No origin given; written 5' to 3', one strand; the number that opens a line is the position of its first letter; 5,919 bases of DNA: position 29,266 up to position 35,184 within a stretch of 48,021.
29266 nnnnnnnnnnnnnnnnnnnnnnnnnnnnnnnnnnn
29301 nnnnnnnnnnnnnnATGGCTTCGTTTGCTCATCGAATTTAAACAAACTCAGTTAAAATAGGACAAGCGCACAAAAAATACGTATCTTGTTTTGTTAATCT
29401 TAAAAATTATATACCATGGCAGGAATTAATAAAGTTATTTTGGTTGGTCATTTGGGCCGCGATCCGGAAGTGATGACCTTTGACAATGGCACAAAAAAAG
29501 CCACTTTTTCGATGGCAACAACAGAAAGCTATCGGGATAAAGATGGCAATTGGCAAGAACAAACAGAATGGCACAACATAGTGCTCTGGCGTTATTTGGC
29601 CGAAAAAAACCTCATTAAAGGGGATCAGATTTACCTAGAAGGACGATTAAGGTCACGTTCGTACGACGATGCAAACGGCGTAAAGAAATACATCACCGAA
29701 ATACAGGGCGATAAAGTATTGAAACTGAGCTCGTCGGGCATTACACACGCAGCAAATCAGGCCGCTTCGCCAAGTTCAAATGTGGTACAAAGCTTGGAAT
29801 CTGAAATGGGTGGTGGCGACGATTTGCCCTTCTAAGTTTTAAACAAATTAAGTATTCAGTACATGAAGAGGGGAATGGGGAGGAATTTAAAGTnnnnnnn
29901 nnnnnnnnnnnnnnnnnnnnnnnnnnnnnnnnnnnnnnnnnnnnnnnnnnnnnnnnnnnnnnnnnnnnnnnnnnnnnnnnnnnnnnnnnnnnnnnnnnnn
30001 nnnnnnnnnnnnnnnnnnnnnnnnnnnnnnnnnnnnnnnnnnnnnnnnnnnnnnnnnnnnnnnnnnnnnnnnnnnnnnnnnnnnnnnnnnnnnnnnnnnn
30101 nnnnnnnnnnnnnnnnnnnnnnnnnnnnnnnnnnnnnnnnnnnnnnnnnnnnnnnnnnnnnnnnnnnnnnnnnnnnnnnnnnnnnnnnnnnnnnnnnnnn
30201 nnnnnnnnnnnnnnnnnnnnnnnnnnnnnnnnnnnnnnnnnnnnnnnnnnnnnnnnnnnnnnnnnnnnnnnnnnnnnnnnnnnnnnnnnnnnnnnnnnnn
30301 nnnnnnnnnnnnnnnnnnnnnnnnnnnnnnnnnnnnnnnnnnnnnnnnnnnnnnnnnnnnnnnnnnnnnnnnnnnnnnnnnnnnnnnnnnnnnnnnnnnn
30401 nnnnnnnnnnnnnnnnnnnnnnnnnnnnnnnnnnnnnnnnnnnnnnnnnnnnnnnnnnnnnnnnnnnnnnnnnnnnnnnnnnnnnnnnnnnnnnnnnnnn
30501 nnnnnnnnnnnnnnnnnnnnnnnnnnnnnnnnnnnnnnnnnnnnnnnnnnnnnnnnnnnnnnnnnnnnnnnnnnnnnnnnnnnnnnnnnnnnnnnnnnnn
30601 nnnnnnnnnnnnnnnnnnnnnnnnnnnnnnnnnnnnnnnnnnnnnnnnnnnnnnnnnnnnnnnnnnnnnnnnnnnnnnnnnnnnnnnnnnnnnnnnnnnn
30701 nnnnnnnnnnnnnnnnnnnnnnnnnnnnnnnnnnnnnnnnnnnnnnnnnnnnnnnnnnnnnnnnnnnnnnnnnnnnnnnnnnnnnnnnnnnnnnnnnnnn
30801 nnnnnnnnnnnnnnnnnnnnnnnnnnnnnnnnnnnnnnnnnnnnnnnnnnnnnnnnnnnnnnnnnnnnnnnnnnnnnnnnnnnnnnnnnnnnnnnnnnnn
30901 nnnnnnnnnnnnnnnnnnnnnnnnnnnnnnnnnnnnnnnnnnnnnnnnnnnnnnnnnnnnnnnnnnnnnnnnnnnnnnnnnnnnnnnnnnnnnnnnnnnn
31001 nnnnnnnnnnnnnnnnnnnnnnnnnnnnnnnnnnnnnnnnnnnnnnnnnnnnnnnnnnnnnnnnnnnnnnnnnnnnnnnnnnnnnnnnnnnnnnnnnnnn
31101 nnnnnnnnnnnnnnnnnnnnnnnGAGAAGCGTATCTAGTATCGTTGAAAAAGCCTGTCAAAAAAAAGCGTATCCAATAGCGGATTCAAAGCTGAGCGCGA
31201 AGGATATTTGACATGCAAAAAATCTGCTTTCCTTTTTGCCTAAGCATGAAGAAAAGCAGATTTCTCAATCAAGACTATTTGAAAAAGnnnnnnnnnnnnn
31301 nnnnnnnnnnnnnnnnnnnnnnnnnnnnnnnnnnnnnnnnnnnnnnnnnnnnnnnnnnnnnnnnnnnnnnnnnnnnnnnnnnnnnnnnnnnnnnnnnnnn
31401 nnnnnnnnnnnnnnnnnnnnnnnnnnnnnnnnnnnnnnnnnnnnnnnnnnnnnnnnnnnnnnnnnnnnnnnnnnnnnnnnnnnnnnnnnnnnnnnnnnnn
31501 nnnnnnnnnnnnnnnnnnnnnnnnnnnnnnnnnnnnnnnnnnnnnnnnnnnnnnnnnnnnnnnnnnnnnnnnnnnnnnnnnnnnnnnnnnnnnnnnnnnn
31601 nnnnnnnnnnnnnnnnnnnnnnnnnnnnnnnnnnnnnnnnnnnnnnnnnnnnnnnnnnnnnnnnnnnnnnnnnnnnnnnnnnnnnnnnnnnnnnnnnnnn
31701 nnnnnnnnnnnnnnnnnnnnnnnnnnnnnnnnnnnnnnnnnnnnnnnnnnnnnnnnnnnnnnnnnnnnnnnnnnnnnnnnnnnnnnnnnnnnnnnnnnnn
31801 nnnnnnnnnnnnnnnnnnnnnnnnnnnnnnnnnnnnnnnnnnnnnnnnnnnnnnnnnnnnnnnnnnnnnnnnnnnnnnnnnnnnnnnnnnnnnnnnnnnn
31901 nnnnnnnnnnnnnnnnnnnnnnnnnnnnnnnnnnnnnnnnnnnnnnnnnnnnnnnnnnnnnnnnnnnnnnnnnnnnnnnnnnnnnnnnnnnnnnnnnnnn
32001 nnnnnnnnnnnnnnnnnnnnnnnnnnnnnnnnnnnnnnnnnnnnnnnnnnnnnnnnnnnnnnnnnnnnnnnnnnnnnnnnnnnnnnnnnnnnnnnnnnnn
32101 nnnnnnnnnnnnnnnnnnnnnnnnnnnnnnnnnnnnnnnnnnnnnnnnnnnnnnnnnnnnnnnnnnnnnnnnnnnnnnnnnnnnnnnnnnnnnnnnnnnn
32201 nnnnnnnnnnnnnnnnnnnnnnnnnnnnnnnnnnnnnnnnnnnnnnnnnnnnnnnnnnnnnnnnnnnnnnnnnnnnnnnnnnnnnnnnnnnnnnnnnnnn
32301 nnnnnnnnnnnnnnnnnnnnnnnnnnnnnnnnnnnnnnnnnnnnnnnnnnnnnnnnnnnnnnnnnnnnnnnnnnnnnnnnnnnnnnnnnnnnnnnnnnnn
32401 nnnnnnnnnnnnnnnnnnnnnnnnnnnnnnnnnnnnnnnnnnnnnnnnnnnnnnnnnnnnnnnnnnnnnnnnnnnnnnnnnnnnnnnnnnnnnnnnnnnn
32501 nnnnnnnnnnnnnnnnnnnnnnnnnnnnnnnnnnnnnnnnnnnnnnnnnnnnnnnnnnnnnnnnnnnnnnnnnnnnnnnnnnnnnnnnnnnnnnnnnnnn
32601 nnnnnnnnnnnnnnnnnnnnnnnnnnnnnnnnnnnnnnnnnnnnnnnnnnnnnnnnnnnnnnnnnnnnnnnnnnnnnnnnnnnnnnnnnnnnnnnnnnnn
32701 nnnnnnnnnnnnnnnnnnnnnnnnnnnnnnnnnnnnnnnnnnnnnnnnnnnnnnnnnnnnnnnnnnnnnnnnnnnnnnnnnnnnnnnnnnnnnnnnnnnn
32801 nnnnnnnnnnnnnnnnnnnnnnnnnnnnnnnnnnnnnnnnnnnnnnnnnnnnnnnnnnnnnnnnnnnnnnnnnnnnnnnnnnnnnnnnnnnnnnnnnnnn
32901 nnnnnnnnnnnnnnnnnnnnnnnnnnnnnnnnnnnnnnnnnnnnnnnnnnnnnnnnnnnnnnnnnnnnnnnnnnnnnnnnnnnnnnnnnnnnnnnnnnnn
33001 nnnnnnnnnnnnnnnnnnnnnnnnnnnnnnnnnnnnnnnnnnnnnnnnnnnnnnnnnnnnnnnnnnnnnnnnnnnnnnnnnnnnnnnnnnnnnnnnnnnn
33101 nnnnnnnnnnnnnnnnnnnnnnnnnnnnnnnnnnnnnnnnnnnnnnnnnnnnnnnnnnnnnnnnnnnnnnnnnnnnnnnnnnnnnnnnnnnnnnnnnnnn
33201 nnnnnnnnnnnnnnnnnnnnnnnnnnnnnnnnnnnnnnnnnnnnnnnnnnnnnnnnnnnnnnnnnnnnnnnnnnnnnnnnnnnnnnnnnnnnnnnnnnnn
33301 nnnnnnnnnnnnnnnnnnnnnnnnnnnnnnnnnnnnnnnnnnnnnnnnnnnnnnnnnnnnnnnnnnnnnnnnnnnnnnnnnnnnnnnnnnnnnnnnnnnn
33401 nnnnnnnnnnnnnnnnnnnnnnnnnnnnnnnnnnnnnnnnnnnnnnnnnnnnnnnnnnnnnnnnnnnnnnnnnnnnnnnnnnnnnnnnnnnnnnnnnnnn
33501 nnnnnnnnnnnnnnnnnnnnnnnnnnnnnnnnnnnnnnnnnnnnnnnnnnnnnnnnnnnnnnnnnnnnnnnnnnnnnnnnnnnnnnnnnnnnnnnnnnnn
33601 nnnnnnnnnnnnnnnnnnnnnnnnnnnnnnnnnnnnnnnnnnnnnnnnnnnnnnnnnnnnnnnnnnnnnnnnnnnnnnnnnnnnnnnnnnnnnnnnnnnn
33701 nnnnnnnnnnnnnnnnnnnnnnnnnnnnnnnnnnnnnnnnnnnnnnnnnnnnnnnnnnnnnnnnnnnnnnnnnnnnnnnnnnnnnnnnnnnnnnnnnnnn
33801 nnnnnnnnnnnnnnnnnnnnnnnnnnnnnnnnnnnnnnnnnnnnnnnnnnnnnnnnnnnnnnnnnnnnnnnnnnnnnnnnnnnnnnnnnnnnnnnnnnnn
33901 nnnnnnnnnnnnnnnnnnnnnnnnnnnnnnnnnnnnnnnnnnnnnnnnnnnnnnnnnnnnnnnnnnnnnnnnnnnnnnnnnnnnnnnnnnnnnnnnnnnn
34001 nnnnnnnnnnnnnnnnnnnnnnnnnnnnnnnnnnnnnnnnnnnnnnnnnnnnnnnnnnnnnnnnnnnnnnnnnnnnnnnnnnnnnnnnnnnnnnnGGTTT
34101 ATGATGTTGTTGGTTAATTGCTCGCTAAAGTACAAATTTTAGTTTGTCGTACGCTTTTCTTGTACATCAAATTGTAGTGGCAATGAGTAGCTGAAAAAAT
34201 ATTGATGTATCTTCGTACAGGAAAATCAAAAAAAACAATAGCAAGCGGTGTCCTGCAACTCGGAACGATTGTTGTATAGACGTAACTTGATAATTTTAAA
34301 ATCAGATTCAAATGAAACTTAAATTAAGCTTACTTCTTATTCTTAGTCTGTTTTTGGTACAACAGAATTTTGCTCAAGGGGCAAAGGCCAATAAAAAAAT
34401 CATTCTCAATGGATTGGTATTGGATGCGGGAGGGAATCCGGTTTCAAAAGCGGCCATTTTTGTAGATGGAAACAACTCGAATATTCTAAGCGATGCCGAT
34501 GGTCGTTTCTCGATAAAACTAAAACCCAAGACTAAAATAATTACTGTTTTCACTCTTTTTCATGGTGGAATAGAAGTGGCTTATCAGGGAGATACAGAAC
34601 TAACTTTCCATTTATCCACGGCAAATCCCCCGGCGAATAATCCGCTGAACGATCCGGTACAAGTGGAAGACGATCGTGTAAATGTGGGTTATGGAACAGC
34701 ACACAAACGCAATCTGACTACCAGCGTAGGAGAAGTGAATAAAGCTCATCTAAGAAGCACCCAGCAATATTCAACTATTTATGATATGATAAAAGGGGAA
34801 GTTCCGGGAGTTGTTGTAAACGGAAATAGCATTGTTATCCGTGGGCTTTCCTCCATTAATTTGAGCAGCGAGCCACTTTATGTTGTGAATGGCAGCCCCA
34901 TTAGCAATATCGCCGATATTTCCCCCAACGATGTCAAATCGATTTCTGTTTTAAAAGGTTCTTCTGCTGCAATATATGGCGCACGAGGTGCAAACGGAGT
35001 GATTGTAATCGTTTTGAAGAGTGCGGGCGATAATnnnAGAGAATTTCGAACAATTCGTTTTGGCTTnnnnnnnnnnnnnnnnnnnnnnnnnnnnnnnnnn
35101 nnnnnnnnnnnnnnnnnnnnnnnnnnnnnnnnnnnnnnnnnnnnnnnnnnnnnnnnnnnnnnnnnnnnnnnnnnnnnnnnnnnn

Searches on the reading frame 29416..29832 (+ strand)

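Call 55: search_protein_families(library=pfam, proteins=[window:29416-29832:+], max_evalue=0.00001)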
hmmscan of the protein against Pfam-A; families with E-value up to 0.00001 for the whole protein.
window:29416-29832:+ (139 aa): 1 family
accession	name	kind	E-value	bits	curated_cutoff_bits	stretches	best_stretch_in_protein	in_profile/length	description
PF00436.31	SSB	-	4.5e-29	101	26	1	4-101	1-101/104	Single-strand binding protein family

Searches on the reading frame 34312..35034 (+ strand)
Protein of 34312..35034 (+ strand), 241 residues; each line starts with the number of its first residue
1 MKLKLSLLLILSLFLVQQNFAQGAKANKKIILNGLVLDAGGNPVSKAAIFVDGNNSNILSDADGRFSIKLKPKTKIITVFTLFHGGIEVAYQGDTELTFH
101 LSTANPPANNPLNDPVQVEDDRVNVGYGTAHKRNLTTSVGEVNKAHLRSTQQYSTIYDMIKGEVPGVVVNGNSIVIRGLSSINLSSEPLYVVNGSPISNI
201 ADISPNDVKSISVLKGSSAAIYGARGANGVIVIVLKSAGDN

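Call 55: search_protein_families(library=pfam, proteins=[window:34312-35034:+], max_evalue=0.00001)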
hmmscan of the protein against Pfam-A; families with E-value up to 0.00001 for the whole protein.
window:34312-35034:+ (241 aa): 3 families
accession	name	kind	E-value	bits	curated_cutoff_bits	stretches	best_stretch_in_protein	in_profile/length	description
PF07715.20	Plug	-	6.6e-17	62.4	23.9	1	132-230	2-107/107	TonB-dependent Receptor Plug Domain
PF13620.12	CarboxypepD_reg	-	5.2e-07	30.4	32.3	1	32-79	2-54/82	Carboxypeptidase regulatory-like domain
PF13715.12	CarbopepD_reg_2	-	3.3e-06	27.5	32.2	1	33-79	2-50/88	CarboxypepD_reg-like domain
